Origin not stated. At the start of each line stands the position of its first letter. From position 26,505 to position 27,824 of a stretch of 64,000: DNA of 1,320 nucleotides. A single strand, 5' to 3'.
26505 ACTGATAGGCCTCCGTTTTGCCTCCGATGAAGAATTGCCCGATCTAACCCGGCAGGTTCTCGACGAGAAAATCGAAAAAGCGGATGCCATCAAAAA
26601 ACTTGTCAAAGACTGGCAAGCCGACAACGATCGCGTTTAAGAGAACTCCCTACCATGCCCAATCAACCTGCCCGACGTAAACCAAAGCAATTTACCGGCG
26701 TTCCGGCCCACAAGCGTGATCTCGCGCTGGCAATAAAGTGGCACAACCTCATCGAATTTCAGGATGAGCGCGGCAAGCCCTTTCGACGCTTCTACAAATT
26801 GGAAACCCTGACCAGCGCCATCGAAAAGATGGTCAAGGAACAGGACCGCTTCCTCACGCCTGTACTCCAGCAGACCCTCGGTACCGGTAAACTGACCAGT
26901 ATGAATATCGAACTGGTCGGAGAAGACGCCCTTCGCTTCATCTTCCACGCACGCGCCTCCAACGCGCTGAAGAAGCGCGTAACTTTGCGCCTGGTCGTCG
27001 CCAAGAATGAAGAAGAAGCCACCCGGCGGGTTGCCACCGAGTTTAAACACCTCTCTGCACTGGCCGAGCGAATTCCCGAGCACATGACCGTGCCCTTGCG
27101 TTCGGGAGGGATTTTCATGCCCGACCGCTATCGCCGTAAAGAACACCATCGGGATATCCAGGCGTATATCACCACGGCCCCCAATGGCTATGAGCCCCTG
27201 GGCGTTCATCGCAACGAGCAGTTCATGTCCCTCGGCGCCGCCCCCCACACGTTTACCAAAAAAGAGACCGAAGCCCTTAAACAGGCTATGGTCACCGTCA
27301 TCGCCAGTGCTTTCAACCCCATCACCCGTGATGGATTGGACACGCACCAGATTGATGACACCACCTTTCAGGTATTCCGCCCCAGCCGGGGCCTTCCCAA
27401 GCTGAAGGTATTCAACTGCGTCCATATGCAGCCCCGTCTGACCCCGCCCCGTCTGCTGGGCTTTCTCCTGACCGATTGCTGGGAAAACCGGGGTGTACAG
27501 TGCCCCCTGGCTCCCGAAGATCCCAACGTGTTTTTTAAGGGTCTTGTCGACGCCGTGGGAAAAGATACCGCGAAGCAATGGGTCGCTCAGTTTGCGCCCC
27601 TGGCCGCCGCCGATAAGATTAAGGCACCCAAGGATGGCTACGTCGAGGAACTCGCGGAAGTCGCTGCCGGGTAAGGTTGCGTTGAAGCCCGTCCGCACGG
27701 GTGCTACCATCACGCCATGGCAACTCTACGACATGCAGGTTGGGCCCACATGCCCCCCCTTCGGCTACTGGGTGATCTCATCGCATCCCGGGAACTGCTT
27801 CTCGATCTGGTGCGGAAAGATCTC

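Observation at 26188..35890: Ten-gene same-strand glycan assembly/export operon with translationally coupled (ATGA) junctions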

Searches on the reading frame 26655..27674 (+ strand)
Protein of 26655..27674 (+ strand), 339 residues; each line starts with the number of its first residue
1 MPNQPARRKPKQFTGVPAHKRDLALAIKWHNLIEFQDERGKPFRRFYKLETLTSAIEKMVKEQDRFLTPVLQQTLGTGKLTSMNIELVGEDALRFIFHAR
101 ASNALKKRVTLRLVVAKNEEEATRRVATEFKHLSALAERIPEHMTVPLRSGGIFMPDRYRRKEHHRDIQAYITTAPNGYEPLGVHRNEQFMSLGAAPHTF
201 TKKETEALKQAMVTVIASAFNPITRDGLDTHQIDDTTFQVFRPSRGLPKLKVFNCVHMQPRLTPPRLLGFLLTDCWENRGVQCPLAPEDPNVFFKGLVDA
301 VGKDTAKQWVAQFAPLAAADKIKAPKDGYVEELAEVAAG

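Call 5: search_protein_families(library=pfam, max_evalue=0.1, proteins=[window:26655-27674:+])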
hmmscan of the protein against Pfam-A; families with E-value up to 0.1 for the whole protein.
window:26655-27674:+ (339 aa): 0 families

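Call 6: search_protein_families(library=ncbifam, max_evalue=0.1, proteins=[window:26655-27674:+])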
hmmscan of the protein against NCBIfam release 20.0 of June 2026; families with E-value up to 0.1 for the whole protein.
window:26655-27674:+ (339 aa): 1 family
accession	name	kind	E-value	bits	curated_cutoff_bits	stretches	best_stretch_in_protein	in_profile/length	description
NF006040.0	PRK08183.1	equivalog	0.0013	18.9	135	1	67-183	9-112/134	NADH:ubiquinone oxidoreductase subunit NDUFA12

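Call 10: find_homologous_proteins(query=window:26655-27671:+)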
Query window:26655-27671:+ (339 aa): 21 proteins with E <= 0.001 among 5498 candidates.
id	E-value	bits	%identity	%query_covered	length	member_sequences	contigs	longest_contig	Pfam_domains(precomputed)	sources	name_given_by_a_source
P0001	1.7e-227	772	100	100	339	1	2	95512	-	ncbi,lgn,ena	-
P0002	4.6e-163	560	72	99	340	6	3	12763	-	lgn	-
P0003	3.2e-156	538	69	100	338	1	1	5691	-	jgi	jgi:hypothetical protein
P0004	1.0e-154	533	68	99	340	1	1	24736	-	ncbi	-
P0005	1.9e-147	509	65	98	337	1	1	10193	-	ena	-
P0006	4.0e-146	505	63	99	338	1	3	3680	-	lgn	-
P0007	1.2e-143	496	64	100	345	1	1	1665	-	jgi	-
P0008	1.6e-139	483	62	99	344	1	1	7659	-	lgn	-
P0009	3.3e-135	469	59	98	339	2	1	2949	-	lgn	-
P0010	1.2e-129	450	58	98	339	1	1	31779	-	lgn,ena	-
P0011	2.6e-125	436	56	100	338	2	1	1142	-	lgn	-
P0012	8.9e-124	431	57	97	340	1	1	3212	-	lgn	-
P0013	5.4e-123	429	58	97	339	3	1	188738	-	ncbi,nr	ncbi:MAG: hypothetical protein KF886_13620 [Candidatus Hydrogenedentes bacterium]|nr:hypothetical pr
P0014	1.8e-122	427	55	98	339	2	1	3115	-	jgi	jgi:hypothetical protein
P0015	4.5e-122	426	55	99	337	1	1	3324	-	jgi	-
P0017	7.4e-119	415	54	98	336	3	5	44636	-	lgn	-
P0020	1.0e-58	217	37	87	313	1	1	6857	-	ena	-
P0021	2.4e-51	193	34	92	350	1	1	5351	-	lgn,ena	-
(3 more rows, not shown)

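Call 11: search_solved_structures(query=window:26655-27671:+, max_evalue=1)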
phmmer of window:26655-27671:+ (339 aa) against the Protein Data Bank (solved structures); distinct sequences matched with E-value up to 1: 0.

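Call 12: find_encoding_contigs(protein=P0013, flank=10000, max_places=2)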
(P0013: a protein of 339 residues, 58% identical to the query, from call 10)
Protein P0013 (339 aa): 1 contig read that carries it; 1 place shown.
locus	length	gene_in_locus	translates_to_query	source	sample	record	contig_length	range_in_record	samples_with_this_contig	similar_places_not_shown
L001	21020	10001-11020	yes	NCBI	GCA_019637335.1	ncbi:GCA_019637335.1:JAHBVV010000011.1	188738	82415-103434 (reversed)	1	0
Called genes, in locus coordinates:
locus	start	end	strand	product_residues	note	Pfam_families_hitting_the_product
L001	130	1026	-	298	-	PF00781:DAGK_cat, PF19279:YegS_C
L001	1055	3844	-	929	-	PF00672:HAMP, PF08447:PAS_3, PF13426:PAS_9 (faint), PF00990:GGDEF, PF00563:EAL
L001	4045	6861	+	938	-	PF02743:dCache_1 (faint), PF00672:HAMP (weak), PF00989:PAS, PF08448:PAS_4 (weak), PF13426:PAS_9 (weak), PF08447:PAS_3, PF00512:HisKA (weak), PF02518:HATPase_c, +1 more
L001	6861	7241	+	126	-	PF00072:Response_reg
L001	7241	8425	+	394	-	PF00072:Response_reg, PF07228:SpoIIE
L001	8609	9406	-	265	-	PF05721:PhyH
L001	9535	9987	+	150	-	PF20136:DUF6526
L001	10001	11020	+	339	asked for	-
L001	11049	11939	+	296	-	PF01061:ABC2_membrane (weak)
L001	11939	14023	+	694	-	PF00005:ABC_tran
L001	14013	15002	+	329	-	PF00535:Glycos_transf_2, PF10111:Glyco_tranf_2_2, PF13641:Glyco_tranf_2_3, PF13632:Glyco_trans_2_3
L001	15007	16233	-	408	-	PF02441:Flavoprotein, PF04127:DFP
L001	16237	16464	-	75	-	PF01192:RNA_pol_Rpb6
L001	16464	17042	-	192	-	PF00625:Guanylate_kin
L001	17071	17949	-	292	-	PF03755:YicC-like_N, PF08340:YicC-like_C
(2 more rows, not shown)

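Call 13: find_encoding_contigs(protein=P0001, flank=10000, max_places=2)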
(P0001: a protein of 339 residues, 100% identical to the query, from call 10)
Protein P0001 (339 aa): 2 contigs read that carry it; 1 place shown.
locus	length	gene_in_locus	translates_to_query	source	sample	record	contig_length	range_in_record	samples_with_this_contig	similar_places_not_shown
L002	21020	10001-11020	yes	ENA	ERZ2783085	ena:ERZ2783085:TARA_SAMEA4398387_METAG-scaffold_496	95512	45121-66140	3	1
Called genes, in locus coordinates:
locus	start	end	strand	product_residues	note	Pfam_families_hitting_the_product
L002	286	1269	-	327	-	PF04055:Radical_SAM, PF06968:BATS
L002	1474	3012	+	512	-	PF01663:Phosphodiest, PF00884:Sulfatase (weak)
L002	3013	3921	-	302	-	PF00781:DAGK_cat, PF19279:YegS_C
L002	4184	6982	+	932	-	PF00672:HAMP, PF00989:PAS, PF08448:PAS_4 (weak), PF13188:PAS_8 (weak), PF13426:PAS_9, PF08447:PAS_3, PF00512:HisKA (weak), PF02518:HATPase_c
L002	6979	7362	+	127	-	PF00072:Response_reg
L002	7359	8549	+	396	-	PF00072:Response_reg, PF07228:SpoIIE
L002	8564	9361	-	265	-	PF05721:PhyH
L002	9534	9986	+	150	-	PF20136:DUF6526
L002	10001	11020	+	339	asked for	-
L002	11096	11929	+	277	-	PF01061:ABC2_membrane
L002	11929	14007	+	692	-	PF00005:ABC_tran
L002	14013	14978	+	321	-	PF00535:Glycos_transf_2, PF10111:Glyco_tranf_2_2, PF13506:Glyco_transf_21 (faint), PF13641:Glyco_tranf_2_3, PF13632:Glyco_trans_2_3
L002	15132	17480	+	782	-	PF00535:Glycos_transf_2 (weak), PF13641:Glyco_tranf_2_3 (weak)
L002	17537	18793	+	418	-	PF13439:Glyco_transf_4 (weak), PF13579:Glyco_trans_4_4 (weak), PF13692:Glyco_trans_1_4, PF13524:Glyco_trans_1_2, PF00534:Glycos_transf_1, PF20706:GT4-conflict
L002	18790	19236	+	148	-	-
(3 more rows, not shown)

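Call 14: find_encoding_contigs(protein=P0017, flank=10000, max_places=2)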
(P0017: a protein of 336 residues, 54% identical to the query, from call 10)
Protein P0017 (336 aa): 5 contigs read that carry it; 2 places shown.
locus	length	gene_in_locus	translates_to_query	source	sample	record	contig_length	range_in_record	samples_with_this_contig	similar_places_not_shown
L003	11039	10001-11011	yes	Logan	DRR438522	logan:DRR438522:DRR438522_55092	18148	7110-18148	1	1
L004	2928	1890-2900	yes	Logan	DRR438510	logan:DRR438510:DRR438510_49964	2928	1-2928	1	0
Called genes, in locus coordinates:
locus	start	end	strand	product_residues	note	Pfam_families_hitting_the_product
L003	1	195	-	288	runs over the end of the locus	PF01040:UbiA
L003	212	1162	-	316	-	PF02628:COX15-CtaA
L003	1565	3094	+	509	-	PF01663:Phosphodiest, PF00884:Sulfatase (weak)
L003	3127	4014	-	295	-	PF00781:DAGK_cat, PF19279:YegS_C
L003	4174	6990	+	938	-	PF00672:HAMP (weak), PF00989:PAS, PF13188:PAS_8 (weak), PF13426:PAS_9, PF08447:PAS_3, PF00512:HisKA (weak), PF02518:HATPase_c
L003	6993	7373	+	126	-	PF00072:Response_reg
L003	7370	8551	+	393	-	PF00072:Response_reg, PF07228:SpoIIE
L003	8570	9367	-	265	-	PF05721:PhyH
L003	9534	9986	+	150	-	PF20136:DUF6526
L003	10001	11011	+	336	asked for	-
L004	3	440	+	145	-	?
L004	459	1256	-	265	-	PF05721:PhyH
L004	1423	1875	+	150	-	PF20136:DUF6526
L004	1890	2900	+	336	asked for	-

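Call 15: find_encoding_contigs(protein=P0010, flank=10000, max_places=2)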
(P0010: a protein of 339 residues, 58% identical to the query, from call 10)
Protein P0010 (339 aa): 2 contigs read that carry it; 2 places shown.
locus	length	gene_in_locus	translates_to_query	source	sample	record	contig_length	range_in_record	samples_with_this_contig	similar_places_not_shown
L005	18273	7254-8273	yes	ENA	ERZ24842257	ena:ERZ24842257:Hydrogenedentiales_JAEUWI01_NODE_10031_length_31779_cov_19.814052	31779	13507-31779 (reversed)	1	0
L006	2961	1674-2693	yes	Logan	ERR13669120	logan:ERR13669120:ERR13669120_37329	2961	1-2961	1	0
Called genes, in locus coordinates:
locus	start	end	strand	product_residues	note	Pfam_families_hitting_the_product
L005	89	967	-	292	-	PF00781:DAGK_cat, PF19279:YegS_C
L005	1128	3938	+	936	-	PF02743:dCache_1 (weak), PF00672:HAMP (weak), PF00989:PAS (faint), PF13426:PAS_9 (weak), PF08447:PAS_3, PF00512:HisKA (weak), PF02518:HATPase_c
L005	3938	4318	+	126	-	PF00072:Response_reg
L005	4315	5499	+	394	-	PF00072:Response_reg, PF07228:SpoIIE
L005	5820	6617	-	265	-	PF05721:PhyH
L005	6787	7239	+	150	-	PF20136:DUF6526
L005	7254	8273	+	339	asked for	-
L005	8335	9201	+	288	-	PF01061:ABC2_membrane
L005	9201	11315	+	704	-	PF00005:ABC_tran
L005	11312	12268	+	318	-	PF13641:Glyco_tranf_2_3, PF00535:Glycos_transf_2, PF10111:Glyco_tranf_2_2, PF13632:Glyco_trans_2_3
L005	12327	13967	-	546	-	PF00474:SSF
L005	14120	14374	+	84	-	PF01713:Smr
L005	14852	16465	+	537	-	PF01565:FAD_binding_4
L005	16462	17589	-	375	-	PF13145:Rotamase_2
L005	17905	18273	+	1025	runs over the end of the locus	PF00989:PAS, PF08448:PAS_4 (weak), PF13188:PAS_8, PF13426:PAS_9, PF24820:Diguanyl_cycl_sensor (weak), PF00512:HisKA, PF02518:HATPase_c, PF00072:Response_reg, +1 more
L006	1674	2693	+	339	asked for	-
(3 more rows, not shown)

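Call 16: find_encoding_contigs(protein=P0020, flank=10000, max_places=2)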
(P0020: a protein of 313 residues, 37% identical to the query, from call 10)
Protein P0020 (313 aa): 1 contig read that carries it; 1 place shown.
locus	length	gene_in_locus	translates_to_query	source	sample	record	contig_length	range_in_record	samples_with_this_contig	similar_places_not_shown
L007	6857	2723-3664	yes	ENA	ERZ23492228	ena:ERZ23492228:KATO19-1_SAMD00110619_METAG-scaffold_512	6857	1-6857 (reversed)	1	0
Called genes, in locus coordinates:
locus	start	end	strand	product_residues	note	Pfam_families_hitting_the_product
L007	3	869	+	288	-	?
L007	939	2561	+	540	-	PF13231:PMT_2 (weak), PF13432:TPR_16 (faint), PF13371:TPR_9 (faint), PF13428:TPR_14 (faint), PF00515:TPR_1 (weak), PF13181:TPR_8 (faint), PF00515:TPR_1 (weak), PF07719:TPR_2 (weak), +4 more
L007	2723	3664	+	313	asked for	-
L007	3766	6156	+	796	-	PF13641:Glyco_tranf_2_3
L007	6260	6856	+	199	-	?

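Call 17: find_encoding_contigs(protein=P0021, flank=10000, max_places=2)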
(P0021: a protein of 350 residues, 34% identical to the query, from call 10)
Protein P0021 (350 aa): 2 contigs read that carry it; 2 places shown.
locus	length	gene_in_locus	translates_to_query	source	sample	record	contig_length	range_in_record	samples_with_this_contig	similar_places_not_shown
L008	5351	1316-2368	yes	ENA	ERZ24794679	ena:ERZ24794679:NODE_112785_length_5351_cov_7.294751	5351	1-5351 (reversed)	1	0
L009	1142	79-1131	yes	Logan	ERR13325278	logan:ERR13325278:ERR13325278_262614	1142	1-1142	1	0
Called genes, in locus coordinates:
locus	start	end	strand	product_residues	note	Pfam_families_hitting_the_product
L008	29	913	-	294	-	PF01261:AP_endonuc_2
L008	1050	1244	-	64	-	-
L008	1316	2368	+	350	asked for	-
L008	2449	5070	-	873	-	PF08668:HDOD, PF01966:HD, PF00512:HisKA, PF02518:HATPase_c, PF00072:Response_reg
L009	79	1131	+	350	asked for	-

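Call 27: predict_structure(alignment_id=A1)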
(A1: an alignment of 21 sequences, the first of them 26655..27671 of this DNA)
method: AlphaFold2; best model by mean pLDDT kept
length: 339 residues; sequences in the alignment: 21
mean_pLDDT: 87.3   pTM: 0.81
mean pLDDT of the five models: 87.3, 87.1, 86.9, 86.4, 86.0
residues with pLDDT >= 90: 210; 70-90: 94; 50-70: 23; < 50: 12
segments of 3 or more residues with pLDDT < 50: 1-6
pLDDT, mean of each block of 10 residues (from residue 1): 46 50 80 77 76 90 87 87 91 91 91 93 94 94 93 76 74 92 91 90 96 96 93 89 91 91 95 89 93 97 97 95 92 93
secondary structure, 60 per line:
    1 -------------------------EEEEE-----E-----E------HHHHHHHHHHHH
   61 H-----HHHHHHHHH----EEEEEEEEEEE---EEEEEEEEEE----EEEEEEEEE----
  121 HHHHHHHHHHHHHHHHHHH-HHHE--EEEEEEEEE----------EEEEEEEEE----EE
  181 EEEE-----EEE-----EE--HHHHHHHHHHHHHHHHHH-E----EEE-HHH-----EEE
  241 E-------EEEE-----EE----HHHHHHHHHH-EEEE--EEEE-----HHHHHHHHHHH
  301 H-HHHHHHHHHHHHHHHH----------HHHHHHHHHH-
elements in order: E26-30 H49-61 H67-75 E80-90 E94-103 E108-116 H121-139 E147-155 E166-174 E179-184 E190-192 H202-219 E226-228 E238-241 E249-252 H264-273 E275-278 E281-284 H290-301 H303-318 H329-338
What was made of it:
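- On WbdD-type chain terminator: There is no methyltransferase Pfam hit and no long coiled coil in the model (calls 5, 27).
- On Protein-kinase-like superfamily (gene 2): Model pLDDT is 87 (call 27).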

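Call 39: search_solved_structures(query=A1, max_evalue=10, show_alignments=3)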
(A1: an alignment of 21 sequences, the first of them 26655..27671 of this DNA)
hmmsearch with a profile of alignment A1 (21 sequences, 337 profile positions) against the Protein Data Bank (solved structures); distinct sequences matched with E-value up to 10: 7.
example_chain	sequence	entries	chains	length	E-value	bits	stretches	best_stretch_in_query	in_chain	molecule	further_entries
4b5p_B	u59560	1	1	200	0.037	16.1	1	124-188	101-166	ALPHA-TUBULIN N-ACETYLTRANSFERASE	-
4if5_A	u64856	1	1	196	0.037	16.1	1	124-188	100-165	Alpha-tubulin N-acetyltransferase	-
4pk2_A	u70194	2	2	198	0.038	16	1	124-188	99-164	Alpha-tubulin N-acetyltransferase 1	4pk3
4b5o_A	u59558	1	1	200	0.038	16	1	124-188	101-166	ALPHA-TUBULIN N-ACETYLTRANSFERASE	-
4b5p_A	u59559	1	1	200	0.039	16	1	124-188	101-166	ALPHA-TUBULIN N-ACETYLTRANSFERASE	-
3vwd_A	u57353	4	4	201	0.039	16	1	124-188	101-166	Alpha-tubulin N-acetyltransferase | Alpha-tubulin N-acetyltransferase 1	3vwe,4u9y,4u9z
4gs4_A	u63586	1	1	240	0.057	15.5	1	124-188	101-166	Alpha-tubulin N-acetyltransferase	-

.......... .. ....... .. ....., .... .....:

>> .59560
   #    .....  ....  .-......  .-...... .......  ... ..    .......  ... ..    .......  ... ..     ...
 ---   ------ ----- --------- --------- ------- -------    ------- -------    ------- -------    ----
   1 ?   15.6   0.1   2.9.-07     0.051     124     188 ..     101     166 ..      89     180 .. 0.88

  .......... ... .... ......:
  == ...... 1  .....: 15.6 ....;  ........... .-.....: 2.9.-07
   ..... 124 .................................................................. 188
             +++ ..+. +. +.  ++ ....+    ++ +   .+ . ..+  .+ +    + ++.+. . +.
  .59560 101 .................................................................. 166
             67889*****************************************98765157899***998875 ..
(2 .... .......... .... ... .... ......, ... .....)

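Call 48: search_protein_representatives(alignment_id=A1)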
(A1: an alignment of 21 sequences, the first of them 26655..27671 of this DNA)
Query: 21 sequences, 337 profile positions. Proteins with E-value up to 0.001 (for the whole library): 129; up to 1e-10: 117; up to 1e-30: 80. The best 129 are listed.
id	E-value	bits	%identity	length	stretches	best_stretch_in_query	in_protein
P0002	3.9e-169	578.2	-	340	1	2-336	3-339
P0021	2.0e-127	441.1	-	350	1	3-335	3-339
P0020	2.2e-126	437.7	-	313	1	26-333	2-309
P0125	1.7e-101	355.9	-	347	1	5-335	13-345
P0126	1.7e-100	352.6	-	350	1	19-335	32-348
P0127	4.8e-99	347.8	-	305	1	34-335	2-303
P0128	1.2e-97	343.2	-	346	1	5-335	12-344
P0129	2.3e-96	339.0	-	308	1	34-332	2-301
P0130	9.9e-96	336.9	-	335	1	4-334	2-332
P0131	1.0e-95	336.9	-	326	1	14-335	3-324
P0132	3.3e-94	331.9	-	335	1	4-335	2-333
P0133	2.1e-91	322.7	-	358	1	13-335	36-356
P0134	9.9e-90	317.2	-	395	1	11-336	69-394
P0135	2.6e-89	315.8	-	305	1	34-331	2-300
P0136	2.6e-87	309.2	-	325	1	3-266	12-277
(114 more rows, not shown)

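Call 51: search_protein_families(library=pfam, alignment_id=A3, max_evalue=0.01)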
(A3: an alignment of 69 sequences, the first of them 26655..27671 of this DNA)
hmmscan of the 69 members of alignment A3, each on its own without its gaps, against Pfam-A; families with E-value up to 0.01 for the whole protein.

A. member 1, window:26655-27671:+ (339 aa): 0 families

B. families by the number of members that match (of 69 scanned): 0 families
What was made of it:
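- Closest known: Small-molecule kinases of the protein-kinase-like superfamily. Different: Identity is 8-14% and no sequence-level match was found (calls 11, 39, 51).
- Tried and rejected: None of 69 members had a hit (call 51).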
